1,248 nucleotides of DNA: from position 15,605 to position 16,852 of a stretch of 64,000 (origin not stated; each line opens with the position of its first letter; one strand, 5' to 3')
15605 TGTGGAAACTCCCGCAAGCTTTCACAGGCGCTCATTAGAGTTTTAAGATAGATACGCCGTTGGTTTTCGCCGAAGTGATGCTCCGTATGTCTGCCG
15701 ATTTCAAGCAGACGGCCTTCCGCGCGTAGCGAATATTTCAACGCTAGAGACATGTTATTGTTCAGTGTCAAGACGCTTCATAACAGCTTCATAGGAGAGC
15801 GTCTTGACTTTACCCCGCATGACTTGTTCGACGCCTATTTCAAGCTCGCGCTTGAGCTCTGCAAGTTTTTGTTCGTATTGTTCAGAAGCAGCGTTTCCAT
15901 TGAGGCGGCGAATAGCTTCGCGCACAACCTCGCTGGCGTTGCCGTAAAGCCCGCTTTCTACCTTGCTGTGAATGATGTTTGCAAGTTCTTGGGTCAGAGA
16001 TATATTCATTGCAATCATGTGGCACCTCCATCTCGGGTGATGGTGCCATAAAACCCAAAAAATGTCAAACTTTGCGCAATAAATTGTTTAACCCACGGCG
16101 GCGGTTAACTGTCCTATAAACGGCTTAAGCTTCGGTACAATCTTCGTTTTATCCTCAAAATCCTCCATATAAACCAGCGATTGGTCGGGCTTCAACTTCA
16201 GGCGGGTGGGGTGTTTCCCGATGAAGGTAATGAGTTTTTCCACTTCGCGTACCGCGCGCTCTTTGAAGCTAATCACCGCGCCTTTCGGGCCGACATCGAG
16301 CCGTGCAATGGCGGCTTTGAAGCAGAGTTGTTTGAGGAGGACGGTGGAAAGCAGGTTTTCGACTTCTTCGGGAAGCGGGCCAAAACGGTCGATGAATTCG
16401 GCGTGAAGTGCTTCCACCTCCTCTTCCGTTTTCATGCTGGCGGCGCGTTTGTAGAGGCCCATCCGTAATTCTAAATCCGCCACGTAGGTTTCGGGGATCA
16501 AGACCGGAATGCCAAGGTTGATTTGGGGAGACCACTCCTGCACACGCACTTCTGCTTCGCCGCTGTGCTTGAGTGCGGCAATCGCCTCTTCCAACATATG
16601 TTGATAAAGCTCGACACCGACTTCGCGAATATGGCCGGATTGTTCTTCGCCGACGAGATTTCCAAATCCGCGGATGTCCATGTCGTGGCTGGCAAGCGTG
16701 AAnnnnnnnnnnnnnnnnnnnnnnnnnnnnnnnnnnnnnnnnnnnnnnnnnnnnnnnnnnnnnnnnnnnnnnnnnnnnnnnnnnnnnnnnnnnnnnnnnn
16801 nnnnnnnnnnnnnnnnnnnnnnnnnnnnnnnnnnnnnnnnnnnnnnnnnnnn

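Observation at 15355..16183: parDE toxin-antitoxin cassette bracketed by a duplicated mfd 3' end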

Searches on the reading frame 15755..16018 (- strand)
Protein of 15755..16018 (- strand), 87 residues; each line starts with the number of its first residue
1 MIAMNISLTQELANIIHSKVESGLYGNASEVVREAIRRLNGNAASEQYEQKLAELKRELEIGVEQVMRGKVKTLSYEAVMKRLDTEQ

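Call 7: search_protein_families(library=pfam, proteins=[window:15755-16018:-], max_evalue=0.01)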
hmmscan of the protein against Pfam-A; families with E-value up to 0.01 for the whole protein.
window:15755-16018:- (87 aa): 2 families
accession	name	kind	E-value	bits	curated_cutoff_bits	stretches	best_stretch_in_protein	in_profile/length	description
PF03693.20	ParD_antitoxin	-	1.2e-07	32.4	21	1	6-85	7-77/81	Bacterial antitoxin of ParD toxin-antitoxin type II system and RHH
PF17723.7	RHH_8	-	0.00077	20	25.4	1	12-75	15-74/119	Ribbon-Helix-Helix transcriptional regulator family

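Call 25: search_protein_families(library=ncbifam, proteins=[window:15755-16018:-], max_evalue=0.1)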
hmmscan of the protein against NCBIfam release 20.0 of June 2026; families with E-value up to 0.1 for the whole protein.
window:15755-16018:- (87 aa): 7 families
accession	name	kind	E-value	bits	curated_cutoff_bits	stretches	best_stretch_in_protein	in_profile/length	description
TIGR02606.1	antidote_CC2985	hypoth_equivalog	2.6e-15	56.2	46.2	1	4-65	2-57/70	type II toxin-antitoxin system ParD family antitoxin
TIGR02574.1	stabl_TIGR02574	hypoth_equivalog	0.0012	18.8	31.9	1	36-83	14-62/65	putative addiction module component, TIGR02574 family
NF058555.1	TransRegCdrSHalo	equivalog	0.0059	16.6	100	1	18-50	18-50/61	transcriptional regulator CdrS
NF002815.0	PRK02967.1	equivalog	0.011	15.8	83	1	3-49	3-51/139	nickel-responsive transcriptional regulator NikR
NF001884.0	PRK00630.1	subfamily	0.028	14.5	119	1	2-38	11-47/148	nickel responsive regulator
NF048017.1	antitoxin_RelB_like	equivalog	0.037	14.3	50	0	59-86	42-69/70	type II toxin-antitoxin system RelB family antitoxin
NF050811.1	RelB_ParD_antitoxin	subfamily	0.067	13.4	60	0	46-75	47-76/83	type II toxin-antitoxin system RelB/ParD family antitoxin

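Call 31: find_homologous_proteins(query=window:15755-16018:-, max_evalue=0.00001)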
Query window:15755-16018:- (87 aa): 26 proteins with E <= 0.00001 among 32 candidates.
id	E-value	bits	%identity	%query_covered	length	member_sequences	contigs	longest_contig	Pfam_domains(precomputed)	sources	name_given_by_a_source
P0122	2.3e-45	169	100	100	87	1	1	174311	PF03693.21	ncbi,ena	-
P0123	4.6e-17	79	57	97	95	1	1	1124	-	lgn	-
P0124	1.5e-14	71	51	100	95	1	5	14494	PF03693.21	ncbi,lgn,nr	ncbi:MAG: type II toxin-antitoxin system ParD family antitoxin [Alphaproteobacteria bacterium]|nr:ty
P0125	5.1e-11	60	51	92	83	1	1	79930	PF03693.21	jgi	-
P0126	6.4e-11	60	49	92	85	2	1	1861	PF03693.21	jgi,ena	jgi:antitoxin ParD1/3/4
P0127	2.3e-10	58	44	90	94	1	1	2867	PF03693.21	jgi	jgi:antitoxin ParD1/3/4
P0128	3.7e-10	58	54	78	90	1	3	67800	PF03693.21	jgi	jgi:antitoxin ParD1/3/4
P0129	6.6e-10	57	53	78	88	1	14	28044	PF03693.21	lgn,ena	-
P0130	7.0e-9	54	44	92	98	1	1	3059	PF03693.21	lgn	-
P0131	3.3e-8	51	45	87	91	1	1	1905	PF03693.21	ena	-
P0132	4.6e-8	51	51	68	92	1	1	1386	PF03693.21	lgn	-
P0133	4.9e-7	48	56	70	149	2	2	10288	PF18765.8,PF03693.21,PF01909.30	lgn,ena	-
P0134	2.5e-6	45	60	55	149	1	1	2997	PF18765.8,PF03693.21,PF01909.30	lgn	-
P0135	2.6e-6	45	74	44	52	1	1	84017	PF03693.21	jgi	jgi:putative addiction module CopG family antidote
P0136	2.8e-6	45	39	97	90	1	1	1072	PF03693.21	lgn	-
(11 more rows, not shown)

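Call 32: find_encoding_contigs(protein=P0124, flank=5000, max_places=5)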
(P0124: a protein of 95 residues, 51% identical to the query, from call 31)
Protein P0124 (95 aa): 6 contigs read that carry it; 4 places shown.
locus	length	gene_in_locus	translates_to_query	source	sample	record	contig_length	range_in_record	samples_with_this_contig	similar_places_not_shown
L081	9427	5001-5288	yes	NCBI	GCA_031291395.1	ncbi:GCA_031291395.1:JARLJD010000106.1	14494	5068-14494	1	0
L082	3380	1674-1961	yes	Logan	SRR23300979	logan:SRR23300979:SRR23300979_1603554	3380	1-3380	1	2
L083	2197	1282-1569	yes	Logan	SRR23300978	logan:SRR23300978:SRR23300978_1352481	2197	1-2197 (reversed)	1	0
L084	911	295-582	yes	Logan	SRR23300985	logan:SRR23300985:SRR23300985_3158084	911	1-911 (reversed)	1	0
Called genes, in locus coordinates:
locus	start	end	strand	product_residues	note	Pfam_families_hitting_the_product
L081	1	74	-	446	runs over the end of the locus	PF04860:Phage_portal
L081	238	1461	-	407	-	PF03237:Terminase_6N, PF17289:Terminase_6C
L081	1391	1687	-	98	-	-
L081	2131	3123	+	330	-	-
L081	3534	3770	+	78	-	-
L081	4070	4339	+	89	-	PF00312:Ribosomal_S15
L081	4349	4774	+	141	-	PF00583:Acetyltransf_1, PF13673:Acetyltransf_10, PF13508:Acetyltransf_7, PF08445:FR47 (weak)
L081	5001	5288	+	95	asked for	PF03693:ParD_antitoxin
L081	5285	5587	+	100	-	PF05016:ParE_toxin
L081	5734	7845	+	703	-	PF01138:RNase_PH, PF03725:RNase_PH_C, PF03726:PNPase, PF01138:RNase_PH, PF00013:KH_1, PF00575:S1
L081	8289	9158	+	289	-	PF00288:GHMP_kinases_N, PF08544:GHMP_kinases_C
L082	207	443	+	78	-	-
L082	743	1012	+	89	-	PF00312:Ribosomal_S15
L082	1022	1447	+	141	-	PF00583:Acetyltransf_1, PF13673:Acetyltransf_10, PF13508:Acetyltransf_7, PF08445:FR47 (weak)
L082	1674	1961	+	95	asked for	PF03693:ParD_antitoxin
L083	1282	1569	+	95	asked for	PF03693:ParD_antitoxin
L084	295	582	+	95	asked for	PF03693:ParD_antitoxin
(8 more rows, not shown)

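Call 33: find_encoding_contigs(protein=P0125, flank=5000, max_places=3)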
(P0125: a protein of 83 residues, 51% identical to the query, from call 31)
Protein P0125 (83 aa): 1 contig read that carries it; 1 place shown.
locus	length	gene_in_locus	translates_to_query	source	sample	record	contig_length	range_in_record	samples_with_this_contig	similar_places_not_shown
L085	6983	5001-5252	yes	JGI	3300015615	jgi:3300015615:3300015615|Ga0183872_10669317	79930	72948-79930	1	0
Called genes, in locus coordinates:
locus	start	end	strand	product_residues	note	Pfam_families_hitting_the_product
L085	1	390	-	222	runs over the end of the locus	PF13640:2OG-FeII_Oxy_3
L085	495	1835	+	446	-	-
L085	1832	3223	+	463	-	PF06537:DHOR, PF00034:Cytochrom_C (faint), PF06537:DHOR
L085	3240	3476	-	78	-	-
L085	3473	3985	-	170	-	-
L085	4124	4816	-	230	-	PF02798:GST_N, PF13417:GST_N_3, PF13409:GST_N_2, PF00043:GST_C, PF14497:GST_C_3 (weak), PF13410:GST_C_2 (weak)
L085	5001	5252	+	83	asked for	PF03693:ParD_antitoxin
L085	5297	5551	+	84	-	PF05016:ParE_toxin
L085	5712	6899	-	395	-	PF13384:HTH_23, PF13518:HTH_28, PF13551:HTH_29, PF13565:HTH_32 (weak)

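Call 60: find_encoding_contigs(protein=P0129, flank=4000, max_places=6)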
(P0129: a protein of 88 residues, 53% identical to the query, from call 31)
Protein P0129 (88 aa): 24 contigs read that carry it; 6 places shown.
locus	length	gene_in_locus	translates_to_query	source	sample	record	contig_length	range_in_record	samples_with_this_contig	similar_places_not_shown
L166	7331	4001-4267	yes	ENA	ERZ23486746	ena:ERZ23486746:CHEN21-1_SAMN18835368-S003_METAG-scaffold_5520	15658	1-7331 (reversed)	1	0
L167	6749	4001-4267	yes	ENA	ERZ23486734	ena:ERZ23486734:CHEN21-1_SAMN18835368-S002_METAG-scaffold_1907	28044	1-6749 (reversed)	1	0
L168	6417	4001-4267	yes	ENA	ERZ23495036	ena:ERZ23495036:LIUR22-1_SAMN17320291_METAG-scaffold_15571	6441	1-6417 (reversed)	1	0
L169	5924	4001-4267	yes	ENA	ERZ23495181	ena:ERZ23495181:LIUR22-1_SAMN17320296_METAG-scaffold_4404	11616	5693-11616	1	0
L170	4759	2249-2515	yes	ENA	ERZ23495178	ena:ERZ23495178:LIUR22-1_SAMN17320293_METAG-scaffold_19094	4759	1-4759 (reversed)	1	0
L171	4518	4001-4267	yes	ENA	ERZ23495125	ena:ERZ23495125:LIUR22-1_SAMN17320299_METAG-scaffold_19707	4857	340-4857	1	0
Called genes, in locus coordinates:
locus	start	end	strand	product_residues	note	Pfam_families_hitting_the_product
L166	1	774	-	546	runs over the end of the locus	PF25881:HH_YBHG, PF25954:Beta-barrel_RND_2, PF25990:Beta-barrel_YknX, PF26002:Beta-barrel_AprE (weak), PF25967:RND-MFP_C, PF25989:YknX_C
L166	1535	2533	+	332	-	PF01408:GFO_IDH_MocA, PF02894:GFO_IDH_MocA_C, PF22725:GFO_IDH_MocA_C3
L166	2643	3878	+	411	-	PF18027:Pepdidase_M14_N, PF00246:Peptidase_M14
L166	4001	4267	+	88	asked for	PF03693:ParD_antitoxin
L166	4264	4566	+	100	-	PF05016:ParE_toxin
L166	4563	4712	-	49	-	-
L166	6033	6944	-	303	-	PF21708:Glyco_hydro_59_C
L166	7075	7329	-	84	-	?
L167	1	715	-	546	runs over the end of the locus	PF25881:HH_YBHG, PF25954:Beta-barrel_RND_2, PF25990:Beta-barrel_YknX, PF26002:Beta-barrel_AprE (weak), PF25967:RND-MFP_C, PF25989:YknX_C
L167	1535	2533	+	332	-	PF01408:GFO_IDH_MocA, PF02894:GFO_IDH_MocA_C, PF22725:GFO_IDH_MocA_C3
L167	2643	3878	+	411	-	PF18027:Pepdidase_M14_N, PF00246:Peptidase_M14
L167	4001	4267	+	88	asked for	PF03693:ParD_antitoxin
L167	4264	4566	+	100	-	PF05016:ParE_toxin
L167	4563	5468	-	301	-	PF00149:Metallophos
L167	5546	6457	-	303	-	PF21708:Glyco_hydro_59_C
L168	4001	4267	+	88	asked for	PF03693:ParD_antitoxin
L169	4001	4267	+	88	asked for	PF03693:ParD_antitoxin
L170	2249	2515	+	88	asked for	PF03693:ParD_antitoxin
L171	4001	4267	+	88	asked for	PF03693:ParD_antitoxin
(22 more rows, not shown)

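Call 61: find_encoding_contigs(protein=P0128, flank=4000, max_places=3)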
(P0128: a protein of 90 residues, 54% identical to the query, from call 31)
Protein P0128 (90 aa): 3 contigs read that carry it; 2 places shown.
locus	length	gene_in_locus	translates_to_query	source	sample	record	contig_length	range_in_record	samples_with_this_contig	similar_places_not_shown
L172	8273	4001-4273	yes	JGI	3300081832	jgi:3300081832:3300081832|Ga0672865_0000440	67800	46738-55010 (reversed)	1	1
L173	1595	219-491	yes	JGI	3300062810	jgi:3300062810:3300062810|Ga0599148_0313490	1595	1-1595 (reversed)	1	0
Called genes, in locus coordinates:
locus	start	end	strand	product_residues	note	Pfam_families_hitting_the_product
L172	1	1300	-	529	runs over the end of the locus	PF03060:NMO, PF21607:FabD_helical_ins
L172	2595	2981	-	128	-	PF01850:PIN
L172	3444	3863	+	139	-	-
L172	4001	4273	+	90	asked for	PF03693:ParD_antitoxin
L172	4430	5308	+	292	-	-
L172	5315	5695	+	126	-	-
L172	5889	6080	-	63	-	PF02452:PemK_toxin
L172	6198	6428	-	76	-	-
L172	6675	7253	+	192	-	-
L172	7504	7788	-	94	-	-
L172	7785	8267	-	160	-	-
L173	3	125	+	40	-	?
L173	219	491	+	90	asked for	PF03693:ParD_antitoxin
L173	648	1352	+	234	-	-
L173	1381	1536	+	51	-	-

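Call 62: find_encoding_contigs(protein=P0123, flank=4000, max_places=3)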
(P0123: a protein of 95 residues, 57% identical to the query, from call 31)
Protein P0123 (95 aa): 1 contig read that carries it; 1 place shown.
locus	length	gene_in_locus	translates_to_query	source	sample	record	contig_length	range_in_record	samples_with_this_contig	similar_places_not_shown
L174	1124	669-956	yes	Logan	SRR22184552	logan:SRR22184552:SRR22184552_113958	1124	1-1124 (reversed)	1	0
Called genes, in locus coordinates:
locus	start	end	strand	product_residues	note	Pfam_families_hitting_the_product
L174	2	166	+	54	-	?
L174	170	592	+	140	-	PF00583:Acetyltransf_1, PF13508:Acetyltransf_7, PF13673:Acetyltransf_10, PF08445:FR47 (faint)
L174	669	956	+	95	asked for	-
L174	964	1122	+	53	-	?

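Call 86: search_dna_similar(query=window:15755-16018:-, collection=plasmids, mode=protein, max_rows=12)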
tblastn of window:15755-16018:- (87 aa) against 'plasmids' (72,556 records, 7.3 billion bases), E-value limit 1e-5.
Records with a match: 18; places in all: 18; records where one place covers at least 80% of the query: 11.
Best place of each record, by identity: <60% 18.
By first word of the organism name: Nostoc 6; Azospirillum 4; Caballeronia 1; Ensifer 1; Oscillatoria 1; Anabaena 1; Roseibium 1; Dolichospermum 1; Methylobacter 1; Sphingobium 1.
By predicted mobility (MOB-suite, as given by PLSDB): non-mobilizable 8; conjugative 6; mobilizable 4.
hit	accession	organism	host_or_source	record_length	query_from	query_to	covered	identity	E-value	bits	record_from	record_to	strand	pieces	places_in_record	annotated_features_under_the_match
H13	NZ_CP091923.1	Nostoc sp. UHCC 0870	cell culture,Brackish water, ...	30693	4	83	92%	45.7%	9e-8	54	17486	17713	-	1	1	type II toxin-antitoxin system ParD family antitoxin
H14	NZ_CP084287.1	Caballeronia zhejiangensis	Anasa tristis,Cell culture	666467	4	82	91%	43.0%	3e-8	56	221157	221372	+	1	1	type II toxin-antitoxin system ParD family antitoxin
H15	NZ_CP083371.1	Ensifer canadensis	Melilotus albus,Cell Culture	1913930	4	86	95%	39.3%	7e-8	54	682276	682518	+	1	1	none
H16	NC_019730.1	Oscillatoria nigro-viridis PCC 7112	-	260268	3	79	89%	41.0%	3e-8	56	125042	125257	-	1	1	type II toxin-antitoxin system ParD family antitoxin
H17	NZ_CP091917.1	Nostoc sp. UHCC 0870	cell culture,Brackish water, ...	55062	4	73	80%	45.1%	3e-7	53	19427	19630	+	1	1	type II toxin-antitoxin system ParD family antitoxin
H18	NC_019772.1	Anabaena cylindrica PCC 7122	water, most likely pond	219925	4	64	70%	50.8%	1e-9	59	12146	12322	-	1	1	type II toxin-antitoxin system ParD family antitoxin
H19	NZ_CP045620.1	Roseibium aggregatum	-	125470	3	77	86%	41.3%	3e-6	50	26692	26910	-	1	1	type II toxin-antitoxin system ParD family antitoxin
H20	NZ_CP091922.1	Nostoc sp. UHCC 0870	cell culture,Brackish water, ...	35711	4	71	78%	44.9%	6e-7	52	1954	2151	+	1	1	type II toxin-antitoxin system ParD family antitoxin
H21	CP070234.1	Dolichospermum sp. DET69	freshwater metagenome,metagenomic ...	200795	4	64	70%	49.2%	4e-9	58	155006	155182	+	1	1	type II toxin-antitoxin system ParD family antitoxin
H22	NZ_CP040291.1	Nostoc sp. C057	Phaeoceros,pure culture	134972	4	64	70%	49.2%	1e-8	57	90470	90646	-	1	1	type II toxin-antitoxin system ParD family antitoxin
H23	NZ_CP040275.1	Nostoc sp. C052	Blasia pusilla,pure culture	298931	4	64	70%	49.2%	1e-8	57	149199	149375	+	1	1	type II toxin-antitoxin system ParD family antitoxin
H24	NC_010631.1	Nostoc punctiforme PCC 73102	-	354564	4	64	70%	49.2%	4e-8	55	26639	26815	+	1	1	type II toxin-antitoxin system ParD family antitoxin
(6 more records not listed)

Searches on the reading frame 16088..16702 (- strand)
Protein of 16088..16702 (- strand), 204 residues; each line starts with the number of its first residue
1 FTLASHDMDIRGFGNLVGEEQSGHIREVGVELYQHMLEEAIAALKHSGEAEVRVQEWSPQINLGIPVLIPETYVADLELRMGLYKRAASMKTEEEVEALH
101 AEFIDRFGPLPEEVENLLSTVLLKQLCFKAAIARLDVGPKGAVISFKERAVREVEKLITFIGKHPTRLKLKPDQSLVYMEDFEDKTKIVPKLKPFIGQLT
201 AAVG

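Call 7: search_protein_families(library=pfam, proteins=[window:16088-16702:-], max_evalue=0.01)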
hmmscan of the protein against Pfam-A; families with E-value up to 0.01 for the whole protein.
window:16088-16702:- (204 aa): 1 family
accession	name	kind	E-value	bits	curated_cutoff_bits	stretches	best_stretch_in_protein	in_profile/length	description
PF03461.20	TRCF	-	2.6e-26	92.2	25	1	63-156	1-94/95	TRCF domain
